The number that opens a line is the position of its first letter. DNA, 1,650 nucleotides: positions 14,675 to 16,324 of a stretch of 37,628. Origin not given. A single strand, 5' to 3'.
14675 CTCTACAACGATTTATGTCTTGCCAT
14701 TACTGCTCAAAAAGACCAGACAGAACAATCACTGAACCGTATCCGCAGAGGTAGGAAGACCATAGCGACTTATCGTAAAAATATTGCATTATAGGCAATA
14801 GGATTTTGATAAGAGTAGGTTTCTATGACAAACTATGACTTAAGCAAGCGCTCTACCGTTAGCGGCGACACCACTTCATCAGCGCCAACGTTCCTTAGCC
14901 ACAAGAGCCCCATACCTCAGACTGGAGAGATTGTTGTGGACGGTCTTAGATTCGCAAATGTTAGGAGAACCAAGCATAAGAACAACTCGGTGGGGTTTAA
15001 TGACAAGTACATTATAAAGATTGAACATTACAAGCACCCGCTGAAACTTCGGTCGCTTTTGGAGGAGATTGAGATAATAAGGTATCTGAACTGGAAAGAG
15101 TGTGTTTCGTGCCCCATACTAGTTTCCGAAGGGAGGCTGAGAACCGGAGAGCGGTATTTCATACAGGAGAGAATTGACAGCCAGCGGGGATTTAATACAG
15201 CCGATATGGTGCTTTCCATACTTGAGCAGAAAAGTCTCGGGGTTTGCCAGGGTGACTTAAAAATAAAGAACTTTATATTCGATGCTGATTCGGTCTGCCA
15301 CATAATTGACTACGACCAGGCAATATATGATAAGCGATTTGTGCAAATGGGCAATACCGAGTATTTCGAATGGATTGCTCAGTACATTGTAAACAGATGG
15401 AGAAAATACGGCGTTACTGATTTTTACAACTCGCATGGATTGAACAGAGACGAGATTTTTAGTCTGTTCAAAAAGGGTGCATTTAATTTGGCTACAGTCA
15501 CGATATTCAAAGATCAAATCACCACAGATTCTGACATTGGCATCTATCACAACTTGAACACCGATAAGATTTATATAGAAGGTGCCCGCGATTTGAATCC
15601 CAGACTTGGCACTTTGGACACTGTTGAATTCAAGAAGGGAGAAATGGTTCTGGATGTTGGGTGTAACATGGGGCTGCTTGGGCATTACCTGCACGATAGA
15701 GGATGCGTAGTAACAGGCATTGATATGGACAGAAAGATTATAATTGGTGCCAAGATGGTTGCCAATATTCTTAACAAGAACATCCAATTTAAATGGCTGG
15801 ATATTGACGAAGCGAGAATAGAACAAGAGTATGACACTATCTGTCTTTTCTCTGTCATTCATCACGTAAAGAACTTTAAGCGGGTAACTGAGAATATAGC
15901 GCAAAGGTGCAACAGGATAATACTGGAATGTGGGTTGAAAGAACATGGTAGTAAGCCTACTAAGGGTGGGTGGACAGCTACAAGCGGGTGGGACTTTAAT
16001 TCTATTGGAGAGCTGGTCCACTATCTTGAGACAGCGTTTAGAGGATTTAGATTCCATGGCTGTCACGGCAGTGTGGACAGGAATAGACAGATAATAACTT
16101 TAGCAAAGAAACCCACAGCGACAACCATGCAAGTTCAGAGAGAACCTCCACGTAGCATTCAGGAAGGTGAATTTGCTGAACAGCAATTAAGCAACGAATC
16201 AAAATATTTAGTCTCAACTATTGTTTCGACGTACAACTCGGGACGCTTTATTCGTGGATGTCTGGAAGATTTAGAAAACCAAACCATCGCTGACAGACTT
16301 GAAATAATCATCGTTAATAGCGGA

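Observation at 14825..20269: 1814-aa single polypeptide fusing a kinase-like domain, a SAM methyltransferase and four GT2 domains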

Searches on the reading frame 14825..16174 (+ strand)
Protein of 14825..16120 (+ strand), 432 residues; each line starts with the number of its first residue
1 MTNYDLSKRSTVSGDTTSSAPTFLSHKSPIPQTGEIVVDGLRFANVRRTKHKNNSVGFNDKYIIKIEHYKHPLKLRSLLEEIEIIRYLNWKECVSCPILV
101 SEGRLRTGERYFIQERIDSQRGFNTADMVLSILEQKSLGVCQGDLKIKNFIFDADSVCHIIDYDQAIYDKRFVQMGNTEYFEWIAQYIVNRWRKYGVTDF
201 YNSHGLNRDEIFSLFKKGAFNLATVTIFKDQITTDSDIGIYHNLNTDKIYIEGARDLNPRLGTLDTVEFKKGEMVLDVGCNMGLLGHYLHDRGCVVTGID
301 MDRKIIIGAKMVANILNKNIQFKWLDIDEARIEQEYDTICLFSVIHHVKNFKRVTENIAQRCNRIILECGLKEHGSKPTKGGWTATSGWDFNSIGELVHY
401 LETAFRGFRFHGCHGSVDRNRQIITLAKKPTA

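Call 17: search_solved_structures(query=A1, max_evalue=1, show_alignments=3)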
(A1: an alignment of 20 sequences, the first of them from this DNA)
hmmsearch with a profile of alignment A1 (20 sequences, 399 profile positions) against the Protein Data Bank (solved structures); distinct sequences matched with E-value up to 1: 159 (the best 60 are shown).
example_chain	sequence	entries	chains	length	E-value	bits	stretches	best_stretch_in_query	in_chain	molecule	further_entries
4iv0_A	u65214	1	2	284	1.8e-07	33.4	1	229-318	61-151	Phosphoethanolamine N-methyltransferase, putative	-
9dg8_A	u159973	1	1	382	1.8e-07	33.4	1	203-328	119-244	Tetrahydroprotoberberine N-methyltransferase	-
9dg7_A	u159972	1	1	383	1.8e-07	33.4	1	203-328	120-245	Tetrahydroprotoberberine N-methyltransferase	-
5wp5_A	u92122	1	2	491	2e-07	33.3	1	225-318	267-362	Phosphomethylethanolamine N-methyltransferase 2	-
8rdl_A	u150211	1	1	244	2.4e-07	33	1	232-322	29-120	ToxA protein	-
3e8s_A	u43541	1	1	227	2.4e-07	33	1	221-315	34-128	Putative SAM Dependent Methyltransferase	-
4mwz_A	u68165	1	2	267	3.1e-07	32.7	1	229-318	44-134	Phosphoethanolamine N-methyltransferase, putative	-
6p3m_A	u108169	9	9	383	3.4e-07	32.5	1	203-328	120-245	tetrahydroprotoberberine N-methyltransferase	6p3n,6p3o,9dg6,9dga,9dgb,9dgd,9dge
9dg9_A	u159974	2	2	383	4.4e-07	32.2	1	203-328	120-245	Tetrahydroprotoberberine N-methyltransferase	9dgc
4kdr_A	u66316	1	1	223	5.3e-07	31.9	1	241-330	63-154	3-demethylubiquinone-9 3-methyltransferase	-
5dpm_A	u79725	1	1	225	5.4e-07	31.9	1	241-330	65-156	Ubiquinone biosynthesis O-methyltransferase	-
4kdc_A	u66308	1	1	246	1.1e-06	30.9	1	241-329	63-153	3-demethylubiquinone-9 3-methyltransferase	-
5wp4_A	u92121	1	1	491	1.3e-06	30.6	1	224-318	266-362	Phosphoethanolamine N-methyltransferase 1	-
1ve3_A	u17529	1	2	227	2.5e-06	29.7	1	227-320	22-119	hypothetical protein PH0226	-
4r6w_A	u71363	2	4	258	2.8e-06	29.5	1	204-331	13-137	Phosphoethanolamine N-methyltransferase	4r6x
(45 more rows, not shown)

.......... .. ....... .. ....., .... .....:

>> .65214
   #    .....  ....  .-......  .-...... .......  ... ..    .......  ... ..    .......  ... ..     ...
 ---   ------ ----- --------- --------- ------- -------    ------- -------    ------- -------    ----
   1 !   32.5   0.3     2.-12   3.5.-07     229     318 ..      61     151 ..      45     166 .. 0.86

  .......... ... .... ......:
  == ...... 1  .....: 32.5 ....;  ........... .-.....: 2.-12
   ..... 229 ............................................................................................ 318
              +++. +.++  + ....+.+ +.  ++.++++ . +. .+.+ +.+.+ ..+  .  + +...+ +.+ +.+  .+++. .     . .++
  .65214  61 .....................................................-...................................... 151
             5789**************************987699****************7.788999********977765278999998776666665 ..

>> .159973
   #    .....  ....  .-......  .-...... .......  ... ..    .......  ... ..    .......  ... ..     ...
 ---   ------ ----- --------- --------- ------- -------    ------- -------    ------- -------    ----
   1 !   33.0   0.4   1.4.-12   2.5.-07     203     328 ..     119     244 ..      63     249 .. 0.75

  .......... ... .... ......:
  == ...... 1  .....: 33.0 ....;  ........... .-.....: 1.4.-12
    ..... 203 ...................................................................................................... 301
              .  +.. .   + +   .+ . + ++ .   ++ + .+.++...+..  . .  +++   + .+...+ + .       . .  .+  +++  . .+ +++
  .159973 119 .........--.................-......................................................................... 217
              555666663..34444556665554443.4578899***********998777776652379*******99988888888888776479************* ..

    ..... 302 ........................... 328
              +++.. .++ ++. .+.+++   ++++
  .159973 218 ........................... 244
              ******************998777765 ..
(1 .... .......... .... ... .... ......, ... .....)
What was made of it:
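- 15596..16114 (+): Class I SAM-dependent methyltransferase (aa ~258-430): motif I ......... 275-283, D300, D326. PDB profile hits (call 17).
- The top PDB sequence hits of the methyltransferase domain include phosphoethanolamine N-methyltransferases (call 17), which leaves other methyl acceptors open. Its best PDB sequence hits are phosphoethanolamine N-methyltransferases and alkaloid N-methyltransferases (call 17).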

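Call 26: predict_structure(alignment_id=A1)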
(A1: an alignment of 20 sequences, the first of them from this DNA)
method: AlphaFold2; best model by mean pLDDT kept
length: 450 residues; sequences in the alignment: 20
mean_pLDDT: 85.7   pTM: 0.83
mean pLDDT of the five models: 85.7, 84.1, 82.8, 81.7, 81.7
residues with pLDDT >= 90: 334; 70-90: 52; 50-70: 12; < 50: 52
segments of 3 or more residues with pLDDT < 50: 1-32, 431-450
pLDDT, mean of each block of 10 residues (from residue 1): 28 26 33 77 93 94 96 95 98 98 95 95 95 98 92 94 95 97 95 92 94 97 90 62 86 82 93 95 90 96 93 96 94 96 92 96 96 88 89 96 95 91 90 33 38
secondary structure, 60 per line:
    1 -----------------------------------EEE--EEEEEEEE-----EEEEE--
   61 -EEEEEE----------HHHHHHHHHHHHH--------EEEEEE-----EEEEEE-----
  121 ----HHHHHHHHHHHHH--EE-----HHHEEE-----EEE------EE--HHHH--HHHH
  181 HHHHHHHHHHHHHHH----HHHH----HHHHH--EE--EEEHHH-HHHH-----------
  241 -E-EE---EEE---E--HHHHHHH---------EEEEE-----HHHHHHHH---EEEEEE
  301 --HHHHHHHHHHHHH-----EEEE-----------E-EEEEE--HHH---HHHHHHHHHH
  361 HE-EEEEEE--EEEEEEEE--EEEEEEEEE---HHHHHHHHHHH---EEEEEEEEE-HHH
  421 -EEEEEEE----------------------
elements in order: E36-38 E41-48 E54-58 E62-67 H78-90 E99-104 E110-115 H125-137 E150-152 E158-160 H171-174 H177-195 H200-203 H208-212 E219-221 H226-229 E249-251 H258-264 E274-278 H284-291 E295-300 H303-315 E321-324 E338-342 H351-361 E364-369 E372-379 E382-390 H394-404 E408-416 E422-428
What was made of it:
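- On WbdD-type methyl-phosphate chain terminators: The order here is kinase, then methyltransferase (call 26). Only about 30 disordered residues (aa 431-460) separate the methyltransferase from GT2_1 (call 26).
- No coiled coil separates the cassette from GT2_1; the link is only about 30 disordered residues (call 26).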

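Call 29: fold_search(model_id=the predicted structure, library=pdb)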
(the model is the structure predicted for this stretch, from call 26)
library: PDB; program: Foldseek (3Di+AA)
matches with E <= 10: 1927; with E <= 0.001: 914
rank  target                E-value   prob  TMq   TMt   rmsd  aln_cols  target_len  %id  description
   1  3d2l_C                9.9e-10  1.00  0.29  0.51   6.7       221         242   16  Crystal structure of SAM-dependent methyltransferase (ZP_00538691.1) from EXIGUOBACTERIUM SP. 255-15 at 1.90 A resolut (released 2008-05-20)
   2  9ri2_A                1.6e-09  1.00  0.30  0.56   5.6       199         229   18  Crystal structure of bacillithiol methyltransferase NmbA from Chlorobaculum tepidum (released 2025-12-10)
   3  8rdl                  2.0e-09  1.00  0.29  0.61   6.4       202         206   18  Xenorhabdin methyltransferase XrdM with SAH (released 2024-10-16)
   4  9ri2_B                2.4e-09  1.00  0.30  0.55   5.5       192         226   19  Crystal structure of bacillithiol methyltransferase NmbA from Chlorobaculum tepidum (released 2025-12-10)
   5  3d2l_A                3.4e-09  1.00  0.28  0.51   7.2       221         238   16  Crystal structure of SAM-dependent methyltransferase (ZP_00538691.1) from EXIGUOBACTERIUM SP. 255-15 at 1.90 A resolut (released 2008-05-20)
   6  7wzg_C                4.0e-09  1.00  0.29  0.53   6.9       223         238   13  Cypemycin N-terminal methyltransferase CypM (released 2023-02-22)
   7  7wzg_A                4.0e-09  1.00  0.29  0.53   6.9       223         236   13  Cypemycin N-terminal methyltransferase CypM (released 2023-02-22)
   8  7wzg_B                4.0e-09  1.00  0.30  0.52   6.8       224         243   12  Cypemycin N-terminal methyltransferase CypM (released 2023-02-22)
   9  4qdj                  4.3e-09  1.00  0.28  0.56   4.4       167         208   19  Crystal structure of magnesium protoporphyrin IX methyltransferase (ChlM) from Synechocystis PCC 6803 with bound SAM (released 2014-08-06)
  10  1ve3_A                5.4e-09  1.00  0.30  0.59   5.4       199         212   16  Crystal structure of PH0226 protein from Pyrococcus horikoshii OT3 (released 2005-05-24)
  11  7wzg_D                6.4e-09  1.00  0.29  0.53   6.9       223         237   12  Cypemycin N-terminal methyltransferase CypM (released 2023-02-22)
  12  4qdk_B                7.7e-09  1.00  0.28  0.54   6.0       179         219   20  Crystal structure of magnesium protoporphyrin IX methyltransferase (ChlM) from Synechocystis PCC 6803 with bound SAH (released 2014-08-06)
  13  3cgg_A                8.6e-09  1.00  0.27  0.60   5.5       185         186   19  Crystal structure of TehB-like SAM-dependent methyltransferase (NP_600671.1) from Corynebacterium glutamicum ATCC 1303 (released 2008-03-18)
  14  5t39                  9.7e-09  1.00  0.33  0.59   5.3       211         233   15  Crystal Structure of the N-terminal domain of EvdMO1 in the presence of SAH and D-fucose (released 2017-09-06)
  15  4qdk_A                1.1e-08  1.00  0.28  0.54   5.3       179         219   19  Crystal structure of magnesium protoporphyrin IX methyltransferase (ChlM) from Synechocystis PCC 6803 with bound SAH (released 2014-08-06)
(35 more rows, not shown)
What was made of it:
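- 15596..16114 (+): Foldseek methyltransferase hits at E 1e-9 (call 29).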

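Call 43: find_related_loci(query=A1, collection=genome_contigs, flank=10000)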
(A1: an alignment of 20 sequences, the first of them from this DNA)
Query A1 (450 aa) in genome_contigs; peptide patterns used: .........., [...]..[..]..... (x = any residue, [..] = any of these).
53 stretches matched a pattern; 25 encode a relative of the query (tblastn E <= 1e-3); 25 distinct loci.
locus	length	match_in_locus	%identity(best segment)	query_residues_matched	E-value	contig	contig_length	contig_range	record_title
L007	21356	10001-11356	68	7-450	0e+0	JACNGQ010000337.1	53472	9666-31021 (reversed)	MAG: Planctomycetota bacterium isolate NIOZ-UU13 NIOZ-UU_NODE_572_length_53472_cov_10.6168, whole genome shotgun sequenc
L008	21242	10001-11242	64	35-446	0e+0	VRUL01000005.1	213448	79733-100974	MAG: Planctomycetota bacterium isolate MohnsGC08_bin191 NODE_5_length_213448_cov_48.093223, whole genome shotgun sequenc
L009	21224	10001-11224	64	32-437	0e+0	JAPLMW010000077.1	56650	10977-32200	MAG: Phycisphaerae bacterium isolate LacPavin_0920_SED3_MAG_44_51 LacPavin_0920_SED3_scaffold_12264, whole genome shotgu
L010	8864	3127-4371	63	32-449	0e+0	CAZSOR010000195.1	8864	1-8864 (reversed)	MAG TPA_asm: uncultured Pirellulales bacterium isolate binchicken_co262_305 genome assembly, contig: NODE_9123_length_88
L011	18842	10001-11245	62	16-429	0e+0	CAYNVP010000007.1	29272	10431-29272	MAG TPA_asm: uncultured Pirellulales bacterium isolate SRP214966_co4_418 genome assembly, contig: NODE_1127_length_29272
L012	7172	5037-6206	59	35-428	3e-153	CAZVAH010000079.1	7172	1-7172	MAG TPA_asm: uncultured Bacteriovoracaceae bacterium isolate SRP068000_co4_477 genome assembly, contig: NODE_19161_lengt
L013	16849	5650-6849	49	26-428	1e-122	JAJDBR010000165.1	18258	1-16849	MAG: Nitrospirales bacterium isolate OFTM42 OFTM42_164, whole genome shotgun sequence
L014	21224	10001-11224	45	36-446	1e-111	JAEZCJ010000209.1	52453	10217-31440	MAG: Bacillota bacterium isolate OH_CBrB_239 k127_608893, whole genome shotgun sequence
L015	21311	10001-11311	40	28-428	2e-92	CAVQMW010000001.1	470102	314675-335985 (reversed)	MAG: uncultured delta proteobacterium isolate MFD03804.bin.1.81 genome assembly, contig: contig_1479, whole genome shotg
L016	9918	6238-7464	38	37-429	2e-88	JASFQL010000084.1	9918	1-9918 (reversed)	MAG: Anaerolineales bacterium isolate D0819S20remetaG_Bin_326 D0819S20remetaG_FD_scaffold_1049_c1, whole genome shotgun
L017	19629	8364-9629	39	37-429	2e-87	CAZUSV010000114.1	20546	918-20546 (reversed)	MAG TPA_asm: uncultured Anaerolineales bacterium isolate SRP077602_co5_397 genome assembly, contig: NODE_12684_length_20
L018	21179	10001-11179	40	61-428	6e-81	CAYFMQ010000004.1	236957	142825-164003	MAG TPA_asm: uncultured Thalassospiraceae bacterium isolate ERP019367_co1_8 genome assembly, contig: NODE_65_length_2369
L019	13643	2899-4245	33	25-449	2e-74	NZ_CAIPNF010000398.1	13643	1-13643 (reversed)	MAG: uncultured Thiocystis sp. isolate Loclat_bin-17750, whole genome shotgun sequence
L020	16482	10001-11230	34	36-428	1e-72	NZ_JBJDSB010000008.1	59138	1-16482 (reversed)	Desulfobaculum sp. SPO524 8, whole genome shotgun sequence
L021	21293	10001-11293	34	42-431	1e-71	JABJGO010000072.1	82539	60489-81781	MAG: Rhodospirillales bacterium isolate SI074_bin150 k141_1815445, whole genome shotgun sequence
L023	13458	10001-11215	34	59-444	8e-72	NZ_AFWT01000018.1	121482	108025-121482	Thiorhodococcus drewsii AZ1 ctg197, whole genome shotgun sequence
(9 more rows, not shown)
